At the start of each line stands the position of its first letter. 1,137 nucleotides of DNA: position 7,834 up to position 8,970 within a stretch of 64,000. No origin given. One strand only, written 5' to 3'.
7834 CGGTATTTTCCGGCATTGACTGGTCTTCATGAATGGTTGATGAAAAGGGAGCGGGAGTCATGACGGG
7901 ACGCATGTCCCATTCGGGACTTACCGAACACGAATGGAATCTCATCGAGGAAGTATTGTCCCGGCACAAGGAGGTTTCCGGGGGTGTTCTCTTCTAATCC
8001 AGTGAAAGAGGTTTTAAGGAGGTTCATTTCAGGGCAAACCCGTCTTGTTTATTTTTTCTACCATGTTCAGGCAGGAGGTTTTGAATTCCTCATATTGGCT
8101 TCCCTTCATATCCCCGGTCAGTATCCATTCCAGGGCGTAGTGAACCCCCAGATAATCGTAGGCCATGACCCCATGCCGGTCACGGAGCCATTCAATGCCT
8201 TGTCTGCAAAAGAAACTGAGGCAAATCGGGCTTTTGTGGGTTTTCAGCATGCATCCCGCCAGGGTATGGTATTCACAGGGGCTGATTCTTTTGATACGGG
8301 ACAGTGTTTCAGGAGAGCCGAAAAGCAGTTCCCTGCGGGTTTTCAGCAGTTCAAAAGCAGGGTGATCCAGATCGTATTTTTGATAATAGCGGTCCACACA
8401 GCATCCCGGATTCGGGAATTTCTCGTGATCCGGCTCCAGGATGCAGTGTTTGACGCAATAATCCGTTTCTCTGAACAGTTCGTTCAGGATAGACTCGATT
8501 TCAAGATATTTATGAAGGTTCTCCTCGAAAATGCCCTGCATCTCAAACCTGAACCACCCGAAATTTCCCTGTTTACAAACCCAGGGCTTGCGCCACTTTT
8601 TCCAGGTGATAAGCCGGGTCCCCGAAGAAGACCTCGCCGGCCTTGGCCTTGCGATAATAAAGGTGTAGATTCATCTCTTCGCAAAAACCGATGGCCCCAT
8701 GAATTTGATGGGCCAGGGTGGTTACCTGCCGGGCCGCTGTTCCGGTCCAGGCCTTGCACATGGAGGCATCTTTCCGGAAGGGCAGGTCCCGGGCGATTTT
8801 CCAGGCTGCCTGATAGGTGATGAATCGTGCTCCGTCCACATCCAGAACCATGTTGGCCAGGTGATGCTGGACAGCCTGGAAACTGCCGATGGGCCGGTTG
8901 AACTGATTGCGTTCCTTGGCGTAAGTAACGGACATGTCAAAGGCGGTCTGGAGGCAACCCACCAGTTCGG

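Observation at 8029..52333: About 45 kb sigma54-wired catabolic supercluster that I cannot map onto a characterised pathway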

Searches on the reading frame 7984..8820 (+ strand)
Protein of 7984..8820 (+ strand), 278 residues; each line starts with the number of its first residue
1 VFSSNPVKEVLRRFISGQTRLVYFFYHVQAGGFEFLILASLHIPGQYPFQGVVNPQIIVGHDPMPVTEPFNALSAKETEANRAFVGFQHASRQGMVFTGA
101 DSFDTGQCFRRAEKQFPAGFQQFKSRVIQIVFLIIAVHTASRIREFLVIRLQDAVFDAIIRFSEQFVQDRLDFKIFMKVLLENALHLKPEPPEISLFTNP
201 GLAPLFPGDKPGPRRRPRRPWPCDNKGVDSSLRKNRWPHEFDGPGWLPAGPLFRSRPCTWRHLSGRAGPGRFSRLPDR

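Call 48: search_protein_families(library=pfam, proteins=[window:7984-8820:+], max_evalue=0.01)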
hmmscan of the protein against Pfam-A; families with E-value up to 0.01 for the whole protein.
window:7984-8820:+ (278 aa): 0 families

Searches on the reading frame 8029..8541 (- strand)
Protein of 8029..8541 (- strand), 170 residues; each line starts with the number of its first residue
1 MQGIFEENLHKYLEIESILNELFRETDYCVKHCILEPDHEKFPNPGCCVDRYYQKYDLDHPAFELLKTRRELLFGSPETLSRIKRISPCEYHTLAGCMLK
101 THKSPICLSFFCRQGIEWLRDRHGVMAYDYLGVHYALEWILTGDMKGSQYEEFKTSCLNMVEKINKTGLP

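Call 3: search_protein_families(library=pfam, proteins=[window:8029-8541:-])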
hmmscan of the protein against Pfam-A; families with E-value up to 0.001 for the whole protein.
window:8029-8541:- (170 aa): 0 families

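Call 47: search_protein_families(library=pfam, proteins=[window:8029-8541:-], max_evalue=0.01)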
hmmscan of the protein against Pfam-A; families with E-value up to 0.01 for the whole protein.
window:8029-8541:- (170 aa): 0 families

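Call 74: predict_structure(protein=window:8029-8541:-)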
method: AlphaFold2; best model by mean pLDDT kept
length: 170 residues; sequences in the alignment: 1
mean_pLDDT: 43.4   pTM: 0.28
mean pLDDT of the five models: 43.4, 39.6, 38.3, 36.5, 34.1
residues with pLDDT >= 90: 0; 70-90: 0; 50-70: 23; < 50: 147
segments of 3 or more residues with pLDDT < 50: 1-16, 18-20, 25-27, 30-37, 41-56, 60-141, 143-146, 148-150, 163-165, 168-170
pLDDT, mean of each block of 10 residues (from residue 1): 41 45 50 47 44 46 39 38 39 43 43 41 37 43 46 52 44
secondary structure, 60 per line:
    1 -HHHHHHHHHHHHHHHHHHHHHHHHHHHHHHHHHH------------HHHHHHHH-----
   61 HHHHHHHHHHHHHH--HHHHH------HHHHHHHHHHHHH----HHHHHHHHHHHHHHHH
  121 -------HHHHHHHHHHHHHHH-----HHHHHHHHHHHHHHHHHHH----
elements in order: H2-35 H48-55 H61-74 H77-81 H88-100 H105-120 H128-142 H148-166
